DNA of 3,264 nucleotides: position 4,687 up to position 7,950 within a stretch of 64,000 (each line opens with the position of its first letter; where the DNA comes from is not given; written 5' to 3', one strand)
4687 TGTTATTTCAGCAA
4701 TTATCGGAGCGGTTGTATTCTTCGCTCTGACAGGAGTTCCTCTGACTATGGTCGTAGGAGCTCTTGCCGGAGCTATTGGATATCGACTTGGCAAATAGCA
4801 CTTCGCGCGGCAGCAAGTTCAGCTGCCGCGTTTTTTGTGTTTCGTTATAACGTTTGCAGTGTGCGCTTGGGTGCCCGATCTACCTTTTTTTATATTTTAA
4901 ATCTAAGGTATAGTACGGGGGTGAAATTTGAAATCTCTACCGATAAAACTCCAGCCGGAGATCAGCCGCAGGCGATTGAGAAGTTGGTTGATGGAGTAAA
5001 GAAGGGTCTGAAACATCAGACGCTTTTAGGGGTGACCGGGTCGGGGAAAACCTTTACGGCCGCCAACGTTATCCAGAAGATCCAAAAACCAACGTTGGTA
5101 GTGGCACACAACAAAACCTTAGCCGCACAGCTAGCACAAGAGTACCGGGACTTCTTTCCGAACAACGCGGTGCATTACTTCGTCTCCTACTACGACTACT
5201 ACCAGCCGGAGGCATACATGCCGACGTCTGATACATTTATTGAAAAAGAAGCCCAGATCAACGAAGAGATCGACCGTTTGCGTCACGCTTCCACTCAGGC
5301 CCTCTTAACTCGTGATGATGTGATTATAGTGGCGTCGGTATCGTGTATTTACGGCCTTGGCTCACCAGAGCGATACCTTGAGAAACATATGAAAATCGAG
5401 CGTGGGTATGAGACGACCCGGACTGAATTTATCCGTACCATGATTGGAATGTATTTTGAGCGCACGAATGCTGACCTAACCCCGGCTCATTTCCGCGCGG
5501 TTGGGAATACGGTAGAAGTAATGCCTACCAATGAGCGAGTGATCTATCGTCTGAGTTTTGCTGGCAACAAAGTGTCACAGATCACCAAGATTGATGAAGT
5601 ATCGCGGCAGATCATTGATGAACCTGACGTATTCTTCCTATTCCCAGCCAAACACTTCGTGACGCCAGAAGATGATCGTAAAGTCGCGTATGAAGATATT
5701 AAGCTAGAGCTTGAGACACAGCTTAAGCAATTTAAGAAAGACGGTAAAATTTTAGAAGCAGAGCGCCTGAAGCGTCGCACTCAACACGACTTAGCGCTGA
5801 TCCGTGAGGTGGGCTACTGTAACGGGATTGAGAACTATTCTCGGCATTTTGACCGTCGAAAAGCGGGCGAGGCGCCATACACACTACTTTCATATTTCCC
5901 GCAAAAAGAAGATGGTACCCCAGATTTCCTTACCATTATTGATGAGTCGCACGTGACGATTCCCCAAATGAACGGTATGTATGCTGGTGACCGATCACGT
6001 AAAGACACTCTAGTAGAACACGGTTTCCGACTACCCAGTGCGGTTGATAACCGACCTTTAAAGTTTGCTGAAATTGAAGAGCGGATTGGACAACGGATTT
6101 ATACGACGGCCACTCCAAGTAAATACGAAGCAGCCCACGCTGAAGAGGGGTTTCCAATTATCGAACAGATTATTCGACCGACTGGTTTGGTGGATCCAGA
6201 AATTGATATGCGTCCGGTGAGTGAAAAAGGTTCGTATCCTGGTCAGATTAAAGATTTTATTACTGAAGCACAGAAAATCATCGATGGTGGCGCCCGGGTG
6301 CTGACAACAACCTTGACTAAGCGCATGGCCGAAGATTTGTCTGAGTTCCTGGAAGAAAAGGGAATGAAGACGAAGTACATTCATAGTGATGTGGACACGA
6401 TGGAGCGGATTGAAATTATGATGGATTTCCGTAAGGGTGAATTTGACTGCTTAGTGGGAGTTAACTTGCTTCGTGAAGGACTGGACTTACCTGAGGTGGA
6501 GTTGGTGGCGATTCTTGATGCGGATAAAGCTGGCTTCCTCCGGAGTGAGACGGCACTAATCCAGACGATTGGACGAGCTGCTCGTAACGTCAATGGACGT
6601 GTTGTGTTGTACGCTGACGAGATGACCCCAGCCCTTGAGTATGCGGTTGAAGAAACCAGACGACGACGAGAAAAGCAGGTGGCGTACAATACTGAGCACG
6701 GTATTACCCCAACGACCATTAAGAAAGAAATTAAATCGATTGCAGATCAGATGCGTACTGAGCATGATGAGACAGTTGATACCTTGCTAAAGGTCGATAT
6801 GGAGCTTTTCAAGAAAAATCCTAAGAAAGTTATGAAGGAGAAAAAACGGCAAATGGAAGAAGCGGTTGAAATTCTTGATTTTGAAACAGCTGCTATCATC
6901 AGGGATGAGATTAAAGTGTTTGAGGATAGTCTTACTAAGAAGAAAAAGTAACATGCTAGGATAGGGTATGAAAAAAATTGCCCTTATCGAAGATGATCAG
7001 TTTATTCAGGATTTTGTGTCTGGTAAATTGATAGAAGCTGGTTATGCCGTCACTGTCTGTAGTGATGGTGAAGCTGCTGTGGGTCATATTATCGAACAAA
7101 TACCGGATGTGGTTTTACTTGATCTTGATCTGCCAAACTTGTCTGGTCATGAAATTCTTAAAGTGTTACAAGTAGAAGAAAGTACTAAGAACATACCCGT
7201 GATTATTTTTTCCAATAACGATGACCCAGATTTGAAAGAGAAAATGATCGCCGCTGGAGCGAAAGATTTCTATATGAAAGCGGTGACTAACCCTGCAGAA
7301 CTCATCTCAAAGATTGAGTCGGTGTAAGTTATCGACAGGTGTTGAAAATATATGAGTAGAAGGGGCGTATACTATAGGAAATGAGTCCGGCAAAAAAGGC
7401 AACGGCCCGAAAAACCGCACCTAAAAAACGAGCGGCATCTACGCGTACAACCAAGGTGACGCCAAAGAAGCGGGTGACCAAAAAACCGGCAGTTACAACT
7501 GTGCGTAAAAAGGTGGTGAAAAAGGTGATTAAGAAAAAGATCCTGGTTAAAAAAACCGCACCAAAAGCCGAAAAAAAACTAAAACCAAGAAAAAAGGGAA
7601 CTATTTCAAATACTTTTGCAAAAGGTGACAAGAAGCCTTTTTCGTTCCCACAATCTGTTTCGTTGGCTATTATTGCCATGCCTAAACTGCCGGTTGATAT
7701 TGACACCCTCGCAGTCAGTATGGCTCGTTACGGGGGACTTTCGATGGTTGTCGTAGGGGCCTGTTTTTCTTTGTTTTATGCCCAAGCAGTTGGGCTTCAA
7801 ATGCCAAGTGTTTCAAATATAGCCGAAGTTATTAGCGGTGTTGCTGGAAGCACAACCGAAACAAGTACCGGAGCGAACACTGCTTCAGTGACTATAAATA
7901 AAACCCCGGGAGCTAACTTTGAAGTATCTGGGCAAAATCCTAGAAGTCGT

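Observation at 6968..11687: Two-component operon wrapped around a giant lysine-tailed, calcium-repeat surface protein, lodged between uvrB and uvrA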

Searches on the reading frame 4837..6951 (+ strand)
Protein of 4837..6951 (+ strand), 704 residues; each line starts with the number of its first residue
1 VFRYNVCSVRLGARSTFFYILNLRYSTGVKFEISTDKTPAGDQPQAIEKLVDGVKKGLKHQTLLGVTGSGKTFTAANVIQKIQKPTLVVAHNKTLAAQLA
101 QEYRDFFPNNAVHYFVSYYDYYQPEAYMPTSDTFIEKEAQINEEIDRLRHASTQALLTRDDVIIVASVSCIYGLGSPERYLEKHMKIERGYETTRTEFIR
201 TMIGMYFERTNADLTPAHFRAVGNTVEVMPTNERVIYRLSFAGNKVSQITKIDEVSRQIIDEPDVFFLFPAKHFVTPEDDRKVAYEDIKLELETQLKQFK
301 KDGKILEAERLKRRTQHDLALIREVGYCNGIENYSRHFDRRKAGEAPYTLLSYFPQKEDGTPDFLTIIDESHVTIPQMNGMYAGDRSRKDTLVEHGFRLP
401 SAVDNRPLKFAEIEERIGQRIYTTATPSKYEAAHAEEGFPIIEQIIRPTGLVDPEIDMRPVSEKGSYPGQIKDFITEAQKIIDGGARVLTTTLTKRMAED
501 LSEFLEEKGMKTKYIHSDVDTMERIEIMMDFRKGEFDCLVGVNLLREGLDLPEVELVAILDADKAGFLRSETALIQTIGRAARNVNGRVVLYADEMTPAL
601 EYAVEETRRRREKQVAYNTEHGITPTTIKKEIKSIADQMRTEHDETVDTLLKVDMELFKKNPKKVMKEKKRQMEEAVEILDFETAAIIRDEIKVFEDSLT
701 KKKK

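Call 3: search_protein_families(library=pfam, proteins=[window:4837-6951:+], max_evalue=0.01)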
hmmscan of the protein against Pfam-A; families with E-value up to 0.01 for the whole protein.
window:4837-6951:+ (704 aa): 7 families
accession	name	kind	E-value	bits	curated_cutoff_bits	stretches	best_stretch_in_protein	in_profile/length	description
PF12344.14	UvrB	-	1.3e-20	73.4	27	1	591-633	1-43/43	Ultra-violet resistance protein B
PF00271.37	Helicase_C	-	2.3e-20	73.3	23.5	1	483-584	13-109/110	Helicase conserved C-terminal domain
PF17757.6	UvrB_inter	-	3e-17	63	22.9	1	186-274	2-91/91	UvrB interaction domain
PF04851.21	ResIII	-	8.3e-14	52.3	22.5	1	42-164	7-130/164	Type III restriction enzyme, res subunit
PF02151.25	UVR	-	1.8e-07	31.1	21.5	1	663-696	1-34/36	UvrB/uvrC motif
PF00270.35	DEAD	-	6.3e-05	23.2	26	1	43-112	4-76/167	DEAD/DEAH box helicase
PF13604.12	AAA_30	-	0.0033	17.6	27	0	43-104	6-67/191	AAA domain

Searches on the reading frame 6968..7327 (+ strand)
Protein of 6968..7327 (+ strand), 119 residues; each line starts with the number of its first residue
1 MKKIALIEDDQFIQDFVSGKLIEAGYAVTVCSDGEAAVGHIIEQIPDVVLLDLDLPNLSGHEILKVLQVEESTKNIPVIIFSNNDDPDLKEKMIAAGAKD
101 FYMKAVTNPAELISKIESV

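Call 3: search_protein_families(library=pfam, proteins=[window:6968-7327:+], max_evalue=0.01)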
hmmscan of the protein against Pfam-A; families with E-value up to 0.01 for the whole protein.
window:6968-7327:+ (119 aa): 2 families
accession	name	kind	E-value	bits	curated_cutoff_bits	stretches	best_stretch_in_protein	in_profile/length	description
PF00072.30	Response_reg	-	2.7e-21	76.3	30.2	1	4-116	1-110/111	Response regulator receiver domain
PF20161.5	VpsR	-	0.0015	18.7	23.7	1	20-106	26-111/121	VpsR domain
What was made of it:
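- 6968..7327 (+): Receiver-only response regulator, 119 aa, net charge −11. It starts 16 nt after the uvrB stop. It is facultative across related loci. Pfam Response_reg only (call 3).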

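Call 4: search_protein_families(library=ncbifam, proteins=[window:6968-7327:+], max_evalue=0.01)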
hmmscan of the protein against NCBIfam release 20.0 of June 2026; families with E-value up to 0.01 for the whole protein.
window:6968-7327:+ (119 aa): 91 families (the best 25 are shown)
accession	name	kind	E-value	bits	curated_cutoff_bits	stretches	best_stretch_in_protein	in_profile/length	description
TIGR02154.1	PhoB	equivalog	5.9e-20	71.5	296.2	1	2-119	3-119/226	phosphate regulon transcriptional regulator PhoB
NF007135.0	PRK09581.1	equivalog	3.6e-17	62.3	474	1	13-118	14-118/457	PleD family two-component system response regulator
NF041733.1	resp_reg_CseB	equivalog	2.2e-15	56.7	350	1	3-118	2-113/228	two-component system response regulator CseB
TIGR01387.1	cztR_silR_copR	subfamily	3.6e-15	56.2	279.2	1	4-117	1-111/218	heavy metal response regulator transcription factor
NF040689.1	MtrAB_MtrA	equivalog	6.6e-15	55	300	1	5-117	2-110/219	MtrAB system response regulator MtrA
NF045717.1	DVU0259_DivK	exception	6.8e-15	55.3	160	1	2-101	3-103/117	DVU0259 family response regulator domain-containing protein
NF008567.0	PRK11517.1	equivalog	1.1e-14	54.3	353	1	3-116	2-111/223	response regulator transcription factor HprR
NF000402.1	vanR-B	exception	1.9e-14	53.7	480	1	3-106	4-104/219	vancomycin resistance response regulator transcription factor VanR-B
NF007546.0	PRK10161.1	equivalog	3.4e-14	53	471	1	2-119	3-119/229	phosphate response regulator transcription factor PhoB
NF045991.1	RespRegCtrARhodob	equivalog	3.6e-14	53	350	1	3-119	2-115/224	response regulator transcription factor CtrA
NF007969.0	PRK10693.1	equivalog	9.5e-14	51.1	329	1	2-113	8-117/337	two-component system response regulator RssB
NF045944.1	ResRegRpaBCyano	equivalog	1.2e-13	51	330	1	7-119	3-111/229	response regulator transcription factor RpaB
NF040534.1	resp_reg_YycF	equivalog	1.4e-13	50.6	340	1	2-117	1-112/231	response regulator YycF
NF047793.1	ResRegPgtA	equivalog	2.7e-13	49.6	650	1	2-117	6-118/414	two-component system response regulator PgtA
NF008296.0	PRK11083.1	equivalog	3.6e-13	49.4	273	1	2-117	4-115/228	two-component system response regulator CreB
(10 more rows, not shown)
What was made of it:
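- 6968..7327 (+): The best NCBIfam matches are the receiver halves of OmpR/PhoB-type regulators, all far below cut-off (call 4).
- Closest known: Single-domain. Different: The best profile matches are the receiver halves of OmpR/PhoB-type regulators (call 4).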

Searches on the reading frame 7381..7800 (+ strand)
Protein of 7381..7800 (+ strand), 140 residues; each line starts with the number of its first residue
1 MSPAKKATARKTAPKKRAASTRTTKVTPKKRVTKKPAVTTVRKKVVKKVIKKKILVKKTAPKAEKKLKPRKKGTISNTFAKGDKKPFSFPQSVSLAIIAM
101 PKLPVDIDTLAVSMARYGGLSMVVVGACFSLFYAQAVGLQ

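Call 61: search_protein_families(library=pfam, proteins=[window:7381-7800:+], max_evalue=10)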
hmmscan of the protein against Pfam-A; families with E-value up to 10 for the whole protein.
seq(140 aa): 3 families
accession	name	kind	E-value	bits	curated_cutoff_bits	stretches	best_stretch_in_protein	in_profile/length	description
PF17552.7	DUF5464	-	0.025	15.3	25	1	107-129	15-37/51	Family of unknown function (DUF5464)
PF07382.16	HC2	-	0.33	11.4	40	1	4-71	40-113/194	Histone H1-like nucleoprotein HC2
PF14917.11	CCDC74_C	-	0.55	11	25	1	6-85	37-115/126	Coiled coil protein 74, C terminal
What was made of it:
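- On Histone H1-like / HC2 / AlgP-type polycationic DNA-binding proteins: HC2 scores 11.4 bits vs cut-off 40, E=0.33 (call 61).
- It has a weak compositional similarity to chlamydial HC2 (call 61). The HC2 score is far below threshold (11.4 vs 40 bits, call 61).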
